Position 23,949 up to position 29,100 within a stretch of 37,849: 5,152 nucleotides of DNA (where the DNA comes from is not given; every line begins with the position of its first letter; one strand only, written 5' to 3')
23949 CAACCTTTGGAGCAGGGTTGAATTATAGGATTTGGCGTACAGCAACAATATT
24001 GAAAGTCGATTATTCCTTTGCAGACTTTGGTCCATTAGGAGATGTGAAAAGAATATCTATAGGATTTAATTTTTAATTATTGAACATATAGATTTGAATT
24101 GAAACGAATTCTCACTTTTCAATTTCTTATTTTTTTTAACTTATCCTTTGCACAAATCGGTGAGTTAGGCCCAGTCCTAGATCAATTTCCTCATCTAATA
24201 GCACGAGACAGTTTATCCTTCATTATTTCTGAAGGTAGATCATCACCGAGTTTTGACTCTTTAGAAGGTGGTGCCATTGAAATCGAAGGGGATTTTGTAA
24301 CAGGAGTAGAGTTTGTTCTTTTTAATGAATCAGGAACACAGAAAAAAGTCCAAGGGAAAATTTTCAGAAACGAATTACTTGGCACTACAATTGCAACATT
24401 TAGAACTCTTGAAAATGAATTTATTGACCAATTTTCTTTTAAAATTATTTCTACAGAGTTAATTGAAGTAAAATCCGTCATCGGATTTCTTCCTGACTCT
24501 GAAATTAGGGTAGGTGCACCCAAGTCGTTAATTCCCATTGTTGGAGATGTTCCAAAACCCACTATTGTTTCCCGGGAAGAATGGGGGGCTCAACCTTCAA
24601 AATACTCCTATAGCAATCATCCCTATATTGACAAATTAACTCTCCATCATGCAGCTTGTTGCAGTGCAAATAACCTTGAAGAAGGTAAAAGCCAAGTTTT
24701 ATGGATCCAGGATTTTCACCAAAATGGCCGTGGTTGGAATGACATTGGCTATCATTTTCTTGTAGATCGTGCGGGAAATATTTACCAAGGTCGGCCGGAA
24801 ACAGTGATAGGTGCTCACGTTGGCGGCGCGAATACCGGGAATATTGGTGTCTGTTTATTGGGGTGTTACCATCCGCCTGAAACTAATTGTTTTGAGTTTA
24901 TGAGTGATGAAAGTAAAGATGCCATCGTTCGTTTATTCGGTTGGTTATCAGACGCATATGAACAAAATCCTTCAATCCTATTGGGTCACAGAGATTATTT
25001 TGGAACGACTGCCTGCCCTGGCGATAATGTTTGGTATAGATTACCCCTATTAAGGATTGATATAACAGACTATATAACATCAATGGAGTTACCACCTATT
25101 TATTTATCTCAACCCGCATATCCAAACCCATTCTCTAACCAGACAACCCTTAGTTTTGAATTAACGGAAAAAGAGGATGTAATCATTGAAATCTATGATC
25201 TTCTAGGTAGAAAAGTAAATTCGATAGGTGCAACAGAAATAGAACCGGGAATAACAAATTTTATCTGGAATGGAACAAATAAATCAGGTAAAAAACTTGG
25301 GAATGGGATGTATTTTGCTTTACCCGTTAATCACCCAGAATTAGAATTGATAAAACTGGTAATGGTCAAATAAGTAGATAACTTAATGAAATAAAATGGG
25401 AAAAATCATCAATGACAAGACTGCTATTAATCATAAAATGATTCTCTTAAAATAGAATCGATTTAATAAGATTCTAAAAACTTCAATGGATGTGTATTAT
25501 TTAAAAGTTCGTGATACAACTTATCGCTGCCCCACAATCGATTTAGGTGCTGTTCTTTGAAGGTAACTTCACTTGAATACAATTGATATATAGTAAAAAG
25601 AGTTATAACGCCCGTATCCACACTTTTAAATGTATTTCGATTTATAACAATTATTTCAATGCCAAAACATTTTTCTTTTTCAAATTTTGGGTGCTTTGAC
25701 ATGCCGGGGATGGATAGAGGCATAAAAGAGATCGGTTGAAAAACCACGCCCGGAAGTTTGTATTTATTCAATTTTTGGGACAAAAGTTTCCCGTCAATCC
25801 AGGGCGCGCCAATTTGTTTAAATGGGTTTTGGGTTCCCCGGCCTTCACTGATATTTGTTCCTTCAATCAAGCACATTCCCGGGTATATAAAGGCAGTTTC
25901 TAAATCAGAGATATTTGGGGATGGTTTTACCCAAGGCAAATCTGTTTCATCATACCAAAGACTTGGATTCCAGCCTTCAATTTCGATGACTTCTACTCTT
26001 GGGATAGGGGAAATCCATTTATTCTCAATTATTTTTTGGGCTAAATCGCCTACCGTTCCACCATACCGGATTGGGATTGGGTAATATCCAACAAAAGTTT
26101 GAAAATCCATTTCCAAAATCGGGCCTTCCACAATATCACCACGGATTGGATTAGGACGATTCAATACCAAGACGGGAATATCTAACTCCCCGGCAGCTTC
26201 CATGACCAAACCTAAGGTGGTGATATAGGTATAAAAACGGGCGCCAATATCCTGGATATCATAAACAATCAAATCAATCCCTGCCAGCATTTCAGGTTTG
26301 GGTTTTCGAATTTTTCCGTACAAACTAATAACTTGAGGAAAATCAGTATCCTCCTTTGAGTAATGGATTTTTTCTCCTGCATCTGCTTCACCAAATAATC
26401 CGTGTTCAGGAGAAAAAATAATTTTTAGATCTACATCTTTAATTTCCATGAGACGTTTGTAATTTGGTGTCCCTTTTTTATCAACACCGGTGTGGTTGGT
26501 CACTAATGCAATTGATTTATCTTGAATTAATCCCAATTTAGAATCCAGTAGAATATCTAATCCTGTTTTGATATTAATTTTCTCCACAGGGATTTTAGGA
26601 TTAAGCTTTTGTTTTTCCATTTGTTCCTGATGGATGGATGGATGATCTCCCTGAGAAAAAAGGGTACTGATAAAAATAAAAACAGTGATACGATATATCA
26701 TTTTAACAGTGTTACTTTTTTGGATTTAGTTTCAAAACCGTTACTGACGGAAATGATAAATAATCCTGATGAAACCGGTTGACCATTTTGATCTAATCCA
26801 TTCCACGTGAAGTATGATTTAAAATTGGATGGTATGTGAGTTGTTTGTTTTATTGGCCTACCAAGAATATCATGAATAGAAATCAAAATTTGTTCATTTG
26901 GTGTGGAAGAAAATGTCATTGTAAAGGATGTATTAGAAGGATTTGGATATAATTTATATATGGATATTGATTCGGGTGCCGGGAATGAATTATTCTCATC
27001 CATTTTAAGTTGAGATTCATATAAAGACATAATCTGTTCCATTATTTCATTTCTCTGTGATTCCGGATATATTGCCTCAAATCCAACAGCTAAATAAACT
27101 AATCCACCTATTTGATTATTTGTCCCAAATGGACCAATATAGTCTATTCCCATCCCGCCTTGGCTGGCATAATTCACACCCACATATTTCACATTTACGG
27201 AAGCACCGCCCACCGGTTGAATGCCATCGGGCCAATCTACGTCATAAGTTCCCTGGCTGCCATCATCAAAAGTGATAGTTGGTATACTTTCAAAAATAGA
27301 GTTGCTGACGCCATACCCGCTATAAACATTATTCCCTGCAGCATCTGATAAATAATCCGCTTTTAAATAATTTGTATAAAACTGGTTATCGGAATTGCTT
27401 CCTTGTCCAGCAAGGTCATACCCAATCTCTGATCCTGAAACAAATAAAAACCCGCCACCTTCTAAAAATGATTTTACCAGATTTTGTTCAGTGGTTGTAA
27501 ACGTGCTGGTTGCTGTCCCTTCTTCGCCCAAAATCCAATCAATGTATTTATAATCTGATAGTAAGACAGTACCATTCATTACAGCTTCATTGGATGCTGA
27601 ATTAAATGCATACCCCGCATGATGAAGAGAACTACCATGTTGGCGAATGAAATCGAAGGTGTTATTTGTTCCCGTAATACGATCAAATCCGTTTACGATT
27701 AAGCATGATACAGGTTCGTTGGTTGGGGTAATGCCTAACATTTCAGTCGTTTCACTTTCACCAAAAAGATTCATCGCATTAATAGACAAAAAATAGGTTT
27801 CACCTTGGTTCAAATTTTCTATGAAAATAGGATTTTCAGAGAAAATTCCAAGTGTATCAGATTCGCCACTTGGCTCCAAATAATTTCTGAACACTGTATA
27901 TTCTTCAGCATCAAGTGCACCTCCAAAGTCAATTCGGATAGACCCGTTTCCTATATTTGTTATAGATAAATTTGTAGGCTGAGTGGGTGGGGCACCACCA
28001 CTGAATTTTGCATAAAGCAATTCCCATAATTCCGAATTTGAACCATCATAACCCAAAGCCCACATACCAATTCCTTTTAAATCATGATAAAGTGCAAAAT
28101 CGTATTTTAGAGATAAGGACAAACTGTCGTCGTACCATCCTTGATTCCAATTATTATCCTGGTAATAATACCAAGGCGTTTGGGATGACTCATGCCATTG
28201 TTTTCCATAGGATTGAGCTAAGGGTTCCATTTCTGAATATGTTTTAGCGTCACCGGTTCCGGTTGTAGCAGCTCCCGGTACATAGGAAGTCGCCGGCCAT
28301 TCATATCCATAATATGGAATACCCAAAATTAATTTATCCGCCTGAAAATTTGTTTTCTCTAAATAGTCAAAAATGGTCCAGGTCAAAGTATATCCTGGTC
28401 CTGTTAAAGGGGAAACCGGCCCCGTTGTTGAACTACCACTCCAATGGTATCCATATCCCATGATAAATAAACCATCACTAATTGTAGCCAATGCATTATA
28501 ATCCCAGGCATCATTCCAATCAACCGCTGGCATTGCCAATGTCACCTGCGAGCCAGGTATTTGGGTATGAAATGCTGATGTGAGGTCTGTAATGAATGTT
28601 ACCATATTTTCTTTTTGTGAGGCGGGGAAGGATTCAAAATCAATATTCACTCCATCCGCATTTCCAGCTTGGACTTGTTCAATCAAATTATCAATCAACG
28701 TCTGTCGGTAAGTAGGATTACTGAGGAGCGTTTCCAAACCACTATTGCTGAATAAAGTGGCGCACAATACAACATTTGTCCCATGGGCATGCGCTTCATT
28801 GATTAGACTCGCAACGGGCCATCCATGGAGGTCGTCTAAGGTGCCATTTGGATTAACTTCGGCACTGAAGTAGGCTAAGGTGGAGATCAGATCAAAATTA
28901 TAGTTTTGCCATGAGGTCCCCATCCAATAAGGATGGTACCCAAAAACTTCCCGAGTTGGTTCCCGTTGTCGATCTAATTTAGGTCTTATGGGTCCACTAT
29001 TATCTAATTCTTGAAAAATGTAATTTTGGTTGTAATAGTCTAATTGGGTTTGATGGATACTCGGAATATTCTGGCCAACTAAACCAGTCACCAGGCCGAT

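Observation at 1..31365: Peptidoglycan-scavenging locus combining T9SS-secreted murein hydrolases with muropeptide-recycling enzymes and transporters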

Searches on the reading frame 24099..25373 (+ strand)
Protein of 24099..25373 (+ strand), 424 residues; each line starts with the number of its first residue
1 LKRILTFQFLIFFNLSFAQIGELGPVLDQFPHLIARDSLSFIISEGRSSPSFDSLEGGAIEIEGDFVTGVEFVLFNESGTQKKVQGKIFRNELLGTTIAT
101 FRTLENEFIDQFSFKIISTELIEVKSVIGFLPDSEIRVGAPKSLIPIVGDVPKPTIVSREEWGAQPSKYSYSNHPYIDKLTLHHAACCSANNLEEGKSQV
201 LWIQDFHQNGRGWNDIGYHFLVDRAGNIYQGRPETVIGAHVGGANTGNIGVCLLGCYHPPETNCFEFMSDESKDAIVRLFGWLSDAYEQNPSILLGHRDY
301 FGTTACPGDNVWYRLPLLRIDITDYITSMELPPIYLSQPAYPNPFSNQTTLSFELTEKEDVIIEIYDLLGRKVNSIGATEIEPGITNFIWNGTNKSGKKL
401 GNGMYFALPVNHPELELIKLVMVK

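Call 4: search_protein_families(library=pfam, proteins=[window:24099-25373:+], max_evalue=0.01)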
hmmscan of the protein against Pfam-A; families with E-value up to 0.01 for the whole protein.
window:24099-25373:+ (424 aa): 3 families
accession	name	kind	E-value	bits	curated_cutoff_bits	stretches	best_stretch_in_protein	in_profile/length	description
PF01510.30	Amidase_2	-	4.5e-16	59.8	26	1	177-309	5-131/131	N-acetylmuramoyl-L-alanine amidase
PF13860.13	FlgD_ig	-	1e-07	32.3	27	1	348-405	9-69/79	FlgD Ig-like domain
PF18962.6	Por_Secre_tail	-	1.8e-06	28.6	27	1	341-378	2-35/75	Secretion system C-terminal sorting domain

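Call 8: search_protein_families(library=ncbifam, proteins=[window:24099-25373:+], max_evalue=0.001)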
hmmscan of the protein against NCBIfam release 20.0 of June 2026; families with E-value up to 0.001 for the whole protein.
window:24099-25373:+ (424 aa): 5 families
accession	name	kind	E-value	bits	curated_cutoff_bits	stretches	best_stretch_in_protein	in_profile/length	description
NF033707.1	T9SS_sortase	equivalog_domain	2.1e-08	32.3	420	1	340-406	1001-1072/1095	type IX secretion system sortase PorU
TIGR04183.1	Por_Secre_tail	domain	1.3e-06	28.3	23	1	341-406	2-55/72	T9SS type A sorting domain-containing protein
NF005176.1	PRK06655.1-1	equivalog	3.8e-05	23.7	230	1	355-405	92-143/197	flagellar hook assembly protein FlgD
NF009452.0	PRK12812.1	equivalog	0.00013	21.3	258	1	357-406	150-201/289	flagellar basal body rod modification protein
NF038113.1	T9SSA_dep_M36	equivalog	0.00014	20.2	885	1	340-377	795-832/869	T9SS-dependent M36 family metallopeptidase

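Call 16: search_solved_structures(query=window:24099-25373:+, max_evalue=0.1)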
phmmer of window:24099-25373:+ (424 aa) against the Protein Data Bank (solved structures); distinct sequences matched with E-value up to 0.1: 35.
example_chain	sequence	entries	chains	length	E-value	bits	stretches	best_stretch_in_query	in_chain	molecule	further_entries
4zxm_A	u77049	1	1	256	1.8e-24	89.6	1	151-311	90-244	PGRP domain of peptidoglycan recognition protein 3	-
4z8i_A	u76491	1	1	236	2.4e-24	89.2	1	154-311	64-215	peptidoglycan recognition protein 3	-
7nsx_AAA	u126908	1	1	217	8.6e-18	67.6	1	151-315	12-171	Isoform A of Peptidoglycan-recognition protein LB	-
1oht_A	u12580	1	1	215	9.5e-18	67.4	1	152-315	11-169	CG14704 PROTEIN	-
7nsz_AAA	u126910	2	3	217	3e-17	65.8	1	151-315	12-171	Isoform A of Peptidoglycan-recognition protein LB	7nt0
7nsy_AAA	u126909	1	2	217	1.5e-16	63.5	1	151-315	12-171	Isoform A of Peptidoglycan-recognition protein LB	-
2f2l_X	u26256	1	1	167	2.5e-16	62.8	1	157-263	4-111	Peptidoglycan recognition protein-LC isoform LCx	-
5xz4_A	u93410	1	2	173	8.1e-14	54.5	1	154-258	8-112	Bumblebee peptidoglycan recognition protein SA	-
6srt_A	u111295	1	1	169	2.4e-13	53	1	164-313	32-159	N-acetylmuramoyl-L-alanine amidase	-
2cb3_A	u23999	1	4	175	3.1e-13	52.5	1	178-258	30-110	PEPTIDOGLYCAN-RECOGNITION PROTEIN-LE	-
6ssc_A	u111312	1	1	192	4.6e-13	52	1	182-313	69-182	N-acetylmuramoyl-L-alanine amidase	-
1sk3_A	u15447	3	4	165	6.6e-13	51.5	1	154-308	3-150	Peptidoglycan recognition protein I-alpha | peptidoglycan recognition protein-I-alpha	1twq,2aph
1sk4_A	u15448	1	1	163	9.1e-13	51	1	154-308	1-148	Peptidoglycan recognition protein I-alpha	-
1aro_L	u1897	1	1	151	8.1e-12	47.9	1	199-261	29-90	T7 LYSOZYME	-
2rkq_A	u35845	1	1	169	8.3e-12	47.9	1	155-312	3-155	Peptidoglycan-recognition protein-SD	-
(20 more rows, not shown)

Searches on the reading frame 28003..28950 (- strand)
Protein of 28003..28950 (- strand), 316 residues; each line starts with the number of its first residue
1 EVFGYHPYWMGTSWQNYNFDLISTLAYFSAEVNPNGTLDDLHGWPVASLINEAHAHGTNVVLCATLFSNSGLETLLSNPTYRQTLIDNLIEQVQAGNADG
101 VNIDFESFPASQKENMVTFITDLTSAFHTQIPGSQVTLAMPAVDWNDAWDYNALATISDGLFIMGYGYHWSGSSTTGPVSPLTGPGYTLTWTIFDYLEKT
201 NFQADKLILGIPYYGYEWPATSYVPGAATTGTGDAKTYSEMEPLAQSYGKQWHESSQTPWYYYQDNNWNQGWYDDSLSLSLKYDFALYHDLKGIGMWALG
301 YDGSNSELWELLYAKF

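Call 66: search_solved_structures(query=window:28003-28950:-, max_evalue=1e-12, show_alignments=3)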
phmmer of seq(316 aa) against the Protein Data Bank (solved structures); distinct sequences matched with E-value up to 1e-12: 8.
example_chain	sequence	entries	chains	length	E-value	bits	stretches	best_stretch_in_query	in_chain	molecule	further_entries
3cz8_A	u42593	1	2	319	3.4e-26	95.2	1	57-300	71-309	Putative sporulation-specific glycosylase ydhD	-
4wiw_A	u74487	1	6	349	7.2e-22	81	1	48-306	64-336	Glycoside hydrolase family 18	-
4s3k_A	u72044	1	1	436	1.9e-17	66.5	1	67-305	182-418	Spore germination protein YaaH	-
8hw6_A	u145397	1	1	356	2.3e-14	56.4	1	70-305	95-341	Chitinase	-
4s3j_A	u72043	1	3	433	2.2e-13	53.1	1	22-313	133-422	Cortical-lytic enzyme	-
4mnj_A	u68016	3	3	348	3.9e-13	52.3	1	75-302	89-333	Chitinase A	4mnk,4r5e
4mnl_A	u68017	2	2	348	9e-13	51.1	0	75-302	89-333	Chitinase A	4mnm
3wij_A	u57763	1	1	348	9e-13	51.1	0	75-302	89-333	Chitinase A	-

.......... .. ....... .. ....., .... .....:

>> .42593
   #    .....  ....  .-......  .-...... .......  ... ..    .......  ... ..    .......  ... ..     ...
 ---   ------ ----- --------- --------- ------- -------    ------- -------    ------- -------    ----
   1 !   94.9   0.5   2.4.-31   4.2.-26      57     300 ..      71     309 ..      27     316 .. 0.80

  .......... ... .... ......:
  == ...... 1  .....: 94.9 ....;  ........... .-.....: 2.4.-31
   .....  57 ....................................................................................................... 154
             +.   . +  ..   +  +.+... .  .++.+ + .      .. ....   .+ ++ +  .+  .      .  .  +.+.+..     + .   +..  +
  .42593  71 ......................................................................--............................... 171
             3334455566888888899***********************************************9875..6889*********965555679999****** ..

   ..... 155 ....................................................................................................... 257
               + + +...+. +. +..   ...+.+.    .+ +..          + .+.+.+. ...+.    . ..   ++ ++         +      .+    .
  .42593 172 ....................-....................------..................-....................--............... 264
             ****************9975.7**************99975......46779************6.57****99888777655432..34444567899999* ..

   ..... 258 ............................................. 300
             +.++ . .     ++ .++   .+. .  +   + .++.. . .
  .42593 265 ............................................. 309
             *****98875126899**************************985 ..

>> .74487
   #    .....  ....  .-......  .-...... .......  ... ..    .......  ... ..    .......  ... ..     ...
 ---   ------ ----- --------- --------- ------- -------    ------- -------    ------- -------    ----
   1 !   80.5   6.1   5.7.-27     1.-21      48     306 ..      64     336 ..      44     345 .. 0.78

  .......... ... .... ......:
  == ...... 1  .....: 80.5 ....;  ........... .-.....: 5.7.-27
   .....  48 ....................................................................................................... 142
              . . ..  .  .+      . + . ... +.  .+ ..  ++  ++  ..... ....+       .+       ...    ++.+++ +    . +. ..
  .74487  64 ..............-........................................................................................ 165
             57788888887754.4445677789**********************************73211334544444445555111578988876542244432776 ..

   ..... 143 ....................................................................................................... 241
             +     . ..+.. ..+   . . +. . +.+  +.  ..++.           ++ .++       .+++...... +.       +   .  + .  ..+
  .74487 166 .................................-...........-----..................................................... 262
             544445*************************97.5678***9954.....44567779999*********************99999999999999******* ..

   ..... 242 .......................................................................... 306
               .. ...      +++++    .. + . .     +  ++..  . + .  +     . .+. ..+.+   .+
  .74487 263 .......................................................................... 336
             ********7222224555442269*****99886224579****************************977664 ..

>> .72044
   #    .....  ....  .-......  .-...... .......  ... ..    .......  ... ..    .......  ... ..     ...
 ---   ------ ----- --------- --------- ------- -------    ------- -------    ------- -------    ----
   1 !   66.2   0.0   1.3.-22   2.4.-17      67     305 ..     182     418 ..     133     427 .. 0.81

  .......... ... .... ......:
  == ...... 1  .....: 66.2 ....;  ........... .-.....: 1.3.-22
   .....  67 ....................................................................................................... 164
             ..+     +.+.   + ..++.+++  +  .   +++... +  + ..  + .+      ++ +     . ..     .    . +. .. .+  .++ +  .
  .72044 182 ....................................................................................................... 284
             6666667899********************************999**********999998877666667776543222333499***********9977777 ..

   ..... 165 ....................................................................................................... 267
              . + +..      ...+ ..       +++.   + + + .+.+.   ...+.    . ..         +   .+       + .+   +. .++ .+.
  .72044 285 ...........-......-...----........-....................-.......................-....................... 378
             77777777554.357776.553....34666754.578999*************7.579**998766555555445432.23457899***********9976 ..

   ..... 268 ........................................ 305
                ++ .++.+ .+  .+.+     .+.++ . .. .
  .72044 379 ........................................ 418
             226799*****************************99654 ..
